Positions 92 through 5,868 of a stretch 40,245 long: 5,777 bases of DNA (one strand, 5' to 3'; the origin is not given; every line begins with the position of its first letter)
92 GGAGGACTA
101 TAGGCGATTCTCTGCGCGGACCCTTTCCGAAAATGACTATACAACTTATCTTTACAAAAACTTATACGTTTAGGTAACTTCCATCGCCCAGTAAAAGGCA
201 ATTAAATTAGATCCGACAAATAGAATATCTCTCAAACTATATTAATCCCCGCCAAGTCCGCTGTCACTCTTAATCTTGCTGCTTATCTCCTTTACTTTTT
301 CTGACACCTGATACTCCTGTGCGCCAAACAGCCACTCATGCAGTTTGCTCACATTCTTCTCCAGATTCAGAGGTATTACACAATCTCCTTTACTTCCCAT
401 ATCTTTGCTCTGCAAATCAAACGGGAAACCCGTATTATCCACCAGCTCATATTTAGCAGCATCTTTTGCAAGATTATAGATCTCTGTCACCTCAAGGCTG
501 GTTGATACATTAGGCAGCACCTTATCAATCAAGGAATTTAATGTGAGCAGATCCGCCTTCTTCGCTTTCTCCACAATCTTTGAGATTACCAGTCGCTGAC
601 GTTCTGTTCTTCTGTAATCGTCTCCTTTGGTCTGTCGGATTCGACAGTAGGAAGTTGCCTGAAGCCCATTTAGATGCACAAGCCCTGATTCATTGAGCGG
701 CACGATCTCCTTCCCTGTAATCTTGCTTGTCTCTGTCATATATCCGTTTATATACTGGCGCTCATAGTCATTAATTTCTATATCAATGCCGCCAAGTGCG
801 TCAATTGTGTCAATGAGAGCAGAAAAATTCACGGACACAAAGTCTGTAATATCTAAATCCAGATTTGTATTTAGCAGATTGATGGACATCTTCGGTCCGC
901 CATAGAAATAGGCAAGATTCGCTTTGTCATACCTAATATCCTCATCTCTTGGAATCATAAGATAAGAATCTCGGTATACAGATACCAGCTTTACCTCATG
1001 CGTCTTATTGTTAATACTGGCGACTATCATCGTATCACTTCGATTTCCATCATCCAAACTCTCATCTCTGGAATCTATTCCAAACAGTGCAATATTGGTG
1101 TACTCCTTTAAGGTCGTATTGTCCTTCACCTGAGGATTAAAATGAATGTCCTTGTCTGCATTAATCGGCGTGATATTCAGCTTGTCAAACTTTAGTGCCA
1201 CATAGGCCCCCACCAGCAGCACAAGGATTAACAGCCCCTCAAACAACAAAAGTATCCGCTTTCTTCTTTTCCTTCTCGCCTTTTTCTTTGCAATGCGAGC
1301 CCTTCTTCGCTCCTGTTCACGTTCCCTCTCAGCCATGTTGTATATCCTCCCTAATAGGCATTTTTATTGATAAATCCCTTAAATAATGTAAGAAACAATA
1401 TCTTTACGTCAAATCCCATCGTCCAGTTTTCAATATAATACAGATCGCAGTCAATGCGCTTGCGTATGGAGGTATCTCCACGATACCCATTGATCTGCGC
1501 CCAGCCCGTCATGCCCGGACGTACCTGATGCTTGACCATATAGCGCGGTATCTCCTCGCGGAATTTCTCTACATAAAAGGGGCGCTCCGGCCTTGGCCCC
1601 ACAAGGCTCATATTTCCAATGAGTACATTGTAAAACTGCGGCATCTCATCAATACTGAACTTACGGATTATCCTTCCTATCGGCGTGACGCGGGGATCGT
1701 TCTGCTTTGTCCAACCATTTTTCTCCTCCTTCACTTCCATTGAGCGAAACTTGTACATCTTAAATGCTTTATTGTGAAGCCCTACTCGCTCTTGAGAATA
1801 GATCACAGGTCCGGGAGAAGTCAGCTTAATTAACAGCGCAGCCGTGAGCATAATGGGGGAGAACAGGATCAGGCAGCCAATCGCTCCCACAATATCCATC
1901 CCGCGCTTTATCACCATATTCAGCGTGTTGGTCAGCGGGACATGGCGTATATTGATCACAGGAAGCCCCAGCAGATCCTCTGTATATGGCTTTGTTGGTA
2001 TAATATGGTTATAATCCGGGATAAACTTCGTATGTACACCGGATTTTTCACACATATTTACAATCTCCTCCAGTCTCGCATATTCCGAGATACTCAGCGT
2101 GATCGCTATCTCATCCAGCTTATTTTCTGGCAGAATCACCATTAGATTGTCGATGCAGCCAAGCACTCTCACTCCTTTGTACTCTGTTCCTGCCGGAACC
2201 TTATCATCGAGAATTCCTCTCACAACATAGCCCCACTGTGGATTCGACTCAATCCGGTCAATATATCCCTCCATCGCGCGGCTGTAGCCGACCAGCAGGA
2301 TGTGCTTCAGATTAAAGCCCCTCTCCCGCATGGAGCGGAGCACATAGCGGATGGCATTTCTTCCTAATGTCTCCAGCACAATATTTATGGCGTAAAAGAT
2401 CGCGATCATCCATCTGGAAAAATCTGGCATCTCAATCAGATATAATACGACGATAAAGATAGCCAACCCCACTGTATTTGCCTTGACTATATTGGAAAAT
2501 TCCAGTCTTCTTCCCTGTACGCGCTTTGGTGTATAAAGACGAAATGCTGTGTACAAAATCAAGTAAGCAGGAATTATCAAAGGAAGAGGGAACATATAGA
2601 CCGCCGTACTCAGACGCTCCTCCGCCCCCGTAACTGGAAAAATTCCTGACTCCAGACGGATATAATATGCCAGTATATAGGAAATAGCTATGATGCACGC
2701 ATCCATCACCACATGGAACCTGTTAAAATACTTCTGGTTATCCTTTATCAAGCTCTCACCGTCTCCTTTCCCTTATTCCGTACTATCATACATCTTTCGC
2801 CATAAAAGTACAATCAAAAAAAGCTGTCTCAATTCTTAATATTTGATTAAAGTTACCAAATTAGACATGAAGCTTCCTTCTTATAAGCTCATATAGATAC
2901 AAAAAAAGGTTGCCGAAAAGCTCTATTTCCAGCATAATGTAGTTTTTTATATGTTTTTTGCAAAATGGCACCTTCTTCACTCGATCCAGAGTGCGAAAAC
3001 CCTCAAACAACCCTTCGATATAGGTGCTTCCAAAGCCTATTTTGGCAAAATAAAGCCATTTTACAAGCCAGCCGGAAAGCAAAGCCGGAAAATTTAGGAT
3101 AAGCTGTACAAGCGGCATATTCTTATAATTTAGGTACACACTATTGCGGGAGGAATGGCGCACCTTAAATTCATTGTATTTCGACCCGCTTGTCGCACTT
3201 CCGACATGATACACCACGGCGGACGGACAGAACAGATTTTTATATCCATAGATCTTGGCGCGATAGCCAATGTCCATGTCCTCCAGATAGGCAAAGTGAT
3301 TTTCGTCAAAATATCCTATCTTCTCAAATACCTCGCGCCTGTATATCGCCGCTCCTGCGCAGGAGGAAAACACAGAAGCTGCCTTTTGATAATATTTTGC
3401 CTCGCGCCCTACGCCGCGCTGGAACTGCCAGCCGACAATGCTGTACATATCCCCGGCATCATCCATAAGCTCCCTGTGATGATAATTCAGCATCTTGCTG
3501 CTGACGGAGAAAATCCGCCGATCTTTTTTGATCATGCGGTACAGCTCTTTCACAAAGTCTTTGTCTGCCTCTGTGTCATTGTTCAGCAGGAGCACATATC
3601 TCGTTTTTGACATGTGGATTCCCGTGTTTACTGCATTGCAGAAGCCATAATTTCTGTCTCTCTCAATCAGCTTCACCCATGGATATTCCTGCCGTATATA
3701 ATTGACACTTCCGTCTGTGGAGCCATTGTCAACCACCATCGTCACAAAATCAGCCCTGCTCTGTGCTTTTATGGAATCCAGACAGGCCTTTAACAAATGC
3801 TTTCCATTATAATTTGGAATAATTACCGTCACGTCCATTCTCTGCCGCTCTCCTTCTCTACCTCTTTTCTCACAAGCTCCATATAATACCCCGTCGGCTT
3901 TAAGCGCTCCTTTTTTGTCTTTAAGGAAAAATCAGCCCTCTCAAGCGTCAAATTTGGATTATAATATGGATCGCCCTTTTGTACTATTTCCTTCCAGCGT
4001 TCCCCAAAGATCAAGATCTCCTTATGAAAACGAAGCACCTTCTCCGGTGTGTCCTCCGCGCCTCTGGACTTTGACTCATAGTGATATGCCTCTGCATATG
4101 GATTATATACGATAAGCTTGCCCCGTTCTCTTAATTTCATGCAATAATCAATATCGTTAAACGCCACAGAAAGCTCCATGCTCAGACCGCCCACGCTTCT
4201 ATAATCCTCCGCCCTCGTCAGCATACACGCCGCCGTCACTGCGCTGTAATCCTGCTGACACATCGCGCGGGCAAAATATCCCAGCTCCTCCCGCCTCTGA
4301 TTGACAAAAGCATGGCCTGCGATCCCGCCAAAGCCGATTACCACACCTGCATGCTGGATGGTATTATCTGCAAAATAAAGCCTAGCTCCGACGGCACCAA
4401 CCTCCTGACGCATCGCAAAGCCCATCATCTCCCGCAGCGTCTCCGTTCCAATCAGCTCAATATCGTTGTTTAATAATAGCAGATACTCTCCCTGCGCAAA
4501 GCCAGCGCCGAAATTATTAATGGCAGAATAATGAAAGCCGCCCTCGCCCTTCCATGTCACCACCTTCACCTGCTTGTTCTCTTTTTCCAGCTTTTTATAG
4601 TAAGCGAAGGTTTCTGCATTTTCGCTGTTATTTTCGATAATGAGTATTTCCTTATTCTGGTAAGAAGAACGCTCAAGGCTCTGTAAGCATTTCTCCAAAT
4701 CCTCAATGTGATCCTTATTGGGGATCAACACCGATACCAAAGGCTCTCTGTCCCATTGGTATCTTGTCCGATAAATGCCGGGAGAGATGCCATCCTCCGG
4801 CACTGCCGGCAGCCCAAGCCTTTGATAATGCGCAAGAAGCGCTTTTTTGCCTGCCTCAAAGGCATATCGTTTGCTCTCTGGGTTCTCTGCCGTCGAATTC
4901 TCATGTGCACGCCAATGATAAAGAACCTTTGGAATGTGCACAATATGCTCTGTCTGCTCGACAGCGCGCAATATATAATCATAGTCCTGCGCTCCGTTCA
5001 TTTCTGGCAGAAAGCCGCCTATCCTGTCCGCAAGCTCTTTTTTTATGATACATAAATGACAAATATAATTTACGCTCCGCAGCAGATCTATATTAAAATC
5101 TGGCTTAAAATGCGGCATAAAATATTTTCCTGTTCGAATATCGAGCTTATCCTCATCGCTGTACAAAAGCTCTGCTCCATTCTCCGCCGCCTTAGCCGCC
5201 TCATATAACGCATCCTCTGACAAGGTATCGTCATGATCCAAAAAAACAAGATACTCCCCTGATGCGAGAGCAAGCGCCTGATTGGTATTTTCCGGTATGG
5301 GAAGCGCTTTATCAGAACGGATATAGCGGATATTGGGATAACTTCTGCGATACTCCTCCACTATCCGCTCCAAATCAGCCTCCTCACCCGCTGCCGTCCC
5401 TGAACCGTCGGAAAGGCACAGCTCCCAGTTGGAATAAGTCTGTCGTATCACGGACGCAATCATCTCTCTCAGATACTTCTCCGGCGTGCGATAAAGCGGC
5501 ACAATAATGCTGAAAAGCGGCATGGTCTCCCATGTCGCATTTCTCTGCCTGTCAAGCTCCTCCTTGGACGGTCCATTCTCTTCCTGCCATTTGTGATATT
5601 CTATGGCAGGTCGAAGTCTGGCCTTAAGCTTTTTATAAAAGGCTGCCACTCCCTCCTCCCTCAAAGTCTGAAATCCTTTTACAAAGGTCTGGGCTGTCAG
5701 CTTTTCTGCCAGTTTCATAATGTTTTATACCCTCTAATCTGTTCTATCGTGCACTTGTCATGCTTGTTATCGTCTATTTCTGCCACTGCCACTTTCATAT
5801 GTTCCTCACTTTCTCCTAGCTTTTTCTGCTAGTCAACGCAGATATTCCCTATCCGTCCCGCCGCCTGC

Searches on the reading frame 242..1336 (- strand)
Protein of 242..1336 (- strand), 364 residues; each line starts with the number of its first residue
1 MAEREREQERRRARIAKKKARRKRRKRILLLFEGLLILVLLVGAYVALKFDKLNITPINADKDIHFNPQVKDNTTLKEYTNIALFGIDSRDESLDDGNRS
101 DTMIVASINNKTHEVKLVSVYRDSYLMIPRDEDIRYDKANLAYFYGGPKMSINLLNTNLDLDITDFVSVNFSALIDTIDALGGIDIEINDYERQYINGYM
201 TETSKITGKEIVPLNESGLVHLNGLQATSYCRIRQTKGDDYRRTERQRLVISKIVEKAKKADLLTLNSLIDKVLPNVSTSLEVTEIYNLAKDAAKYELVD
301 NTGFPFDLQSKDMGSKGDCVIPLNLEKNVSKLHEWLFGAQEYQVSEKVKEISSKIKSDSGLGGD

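Call 9: search_protein_families(library=pfam, proteins=[window:242-1336:-])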
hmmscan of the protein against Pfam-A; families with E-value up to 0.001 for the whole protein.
window:242-1336:- (364 aa): 1 family
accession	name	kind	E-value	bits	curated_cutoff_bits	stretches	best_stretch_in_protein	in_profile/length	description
PF03816.19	LytR_cpsA_psr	-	2.8e-33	115.6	24.6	1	99-259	1-149/150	LytR_cpsA_psr family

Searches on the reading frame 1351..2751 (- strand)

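Call 9: search_protein_families(library=pfam, proteins=[window:1351-2751:-])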
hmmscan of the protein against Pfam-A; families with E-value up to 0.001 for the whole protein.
window:1351-2751:- (466 aa): 2 families
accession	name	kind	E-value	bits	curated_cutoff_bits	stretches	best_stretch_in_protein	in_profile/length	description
PF02397.22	Bac_transf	-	2.8e-69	232.7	27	1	282-458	1-176/179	Bacterial sugar transferase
PF13727.12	CoA_binding_3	-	4.9e-25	89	25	1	70-245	3-175/175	CoA-binding domain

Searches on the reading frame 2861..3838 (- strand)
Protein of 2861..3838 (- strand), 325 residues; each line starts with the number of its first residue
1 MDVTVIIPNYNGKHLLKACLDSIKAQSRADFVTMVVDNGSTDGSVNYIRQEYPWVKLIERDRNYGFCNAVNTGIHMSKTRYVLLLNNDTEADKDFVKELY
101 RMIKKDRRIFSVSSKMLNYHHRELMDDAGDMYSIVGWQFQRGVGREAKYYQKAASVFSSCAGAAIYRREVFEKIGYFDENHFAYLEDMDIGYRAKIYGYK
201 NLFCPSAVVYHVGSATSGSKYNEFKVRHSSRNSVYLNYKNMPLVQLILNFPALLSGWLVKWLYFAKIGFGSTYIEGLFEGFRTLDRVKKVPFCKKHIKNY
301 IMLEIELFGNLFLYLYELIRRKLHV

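Call 9: search_protein_families(library=pfam, proteins=[window:2861-3838:-])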
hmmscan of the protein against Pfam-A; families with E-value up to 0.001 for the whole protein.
window:2861-3838:- (325 aa): 4 families
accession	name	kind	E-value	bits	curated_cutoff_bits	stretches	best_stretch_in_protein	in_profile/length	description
PF00535.33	Glycos_transf_2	-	2.3e-27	96.4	23.3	1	4-175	1-168/168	Glycosyl transferase family 2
PF13641.12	Glyco_tranf_2_3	-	4.1e-19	69.9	27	1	3-217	3-216/230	Glycosyltransferase like family 2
PF13632.12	Glyco_trans_2_3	-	2.3e-09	37.8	27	1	81-216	1-128/198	Glycosyl transferase family group 2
PF10111.15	Glyco_tranf_2_2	-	2.3e-08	34.3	27.3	1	4-224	1-228/276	Glycosyltransferase like family 2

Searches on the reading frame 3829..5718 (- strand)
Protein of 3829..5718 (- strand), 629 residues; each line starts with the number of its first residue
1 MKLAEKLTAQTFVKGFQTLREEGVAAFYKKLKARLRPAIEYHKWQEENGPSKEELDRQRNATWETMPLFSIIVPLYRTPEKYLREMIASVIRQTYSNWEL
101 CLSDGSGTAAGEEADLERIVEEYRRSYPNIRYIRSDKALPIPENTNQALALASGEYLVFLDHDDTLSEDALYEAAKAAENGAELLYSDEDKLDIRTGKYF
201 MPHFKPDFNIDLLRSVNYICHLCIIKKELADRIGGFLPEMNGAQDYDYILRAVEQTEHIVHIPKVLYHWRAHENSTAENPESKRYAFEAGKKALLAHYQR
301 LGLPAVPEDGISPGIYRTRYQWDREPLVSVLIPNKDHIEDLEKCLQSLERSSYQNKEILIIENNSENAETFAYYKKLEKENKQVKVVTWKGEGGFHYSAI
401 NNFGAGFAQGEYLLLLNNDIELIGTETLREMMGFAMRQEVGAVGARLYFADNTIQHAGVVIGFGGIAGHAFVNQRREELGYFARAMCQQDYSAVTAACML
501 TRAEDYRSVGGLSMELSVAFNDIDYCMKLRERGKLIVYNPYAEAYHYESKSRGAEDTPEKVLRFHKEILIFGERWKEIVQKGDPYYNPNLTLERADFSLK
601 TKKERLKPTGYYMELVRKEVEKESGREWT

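Call 9: search_protein_families(library=pfam, proteins=[window:3829-5718:-])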
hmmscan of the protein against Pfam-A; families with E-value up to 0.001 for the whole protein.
window:3829-5718:- (629 aa): 3 families
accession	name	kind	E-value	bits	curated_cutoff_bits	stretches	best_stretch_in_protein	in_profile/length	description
PF00535.33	Glycos_transf_2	-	8.7e-37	127.1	23.3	2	70-224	1-158/168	Glycosyl transferase family 2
PF13641.12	Glyco_tranf_2_3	-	1.6e-16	61.4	27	2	328-551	3-216/230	Glycosyltransferase like family 2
PF10111.15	Glyco_tranf_2_2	-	5.4e-09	36.4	27.3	0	70-177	1-105/276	Glycosyltransferase like family 2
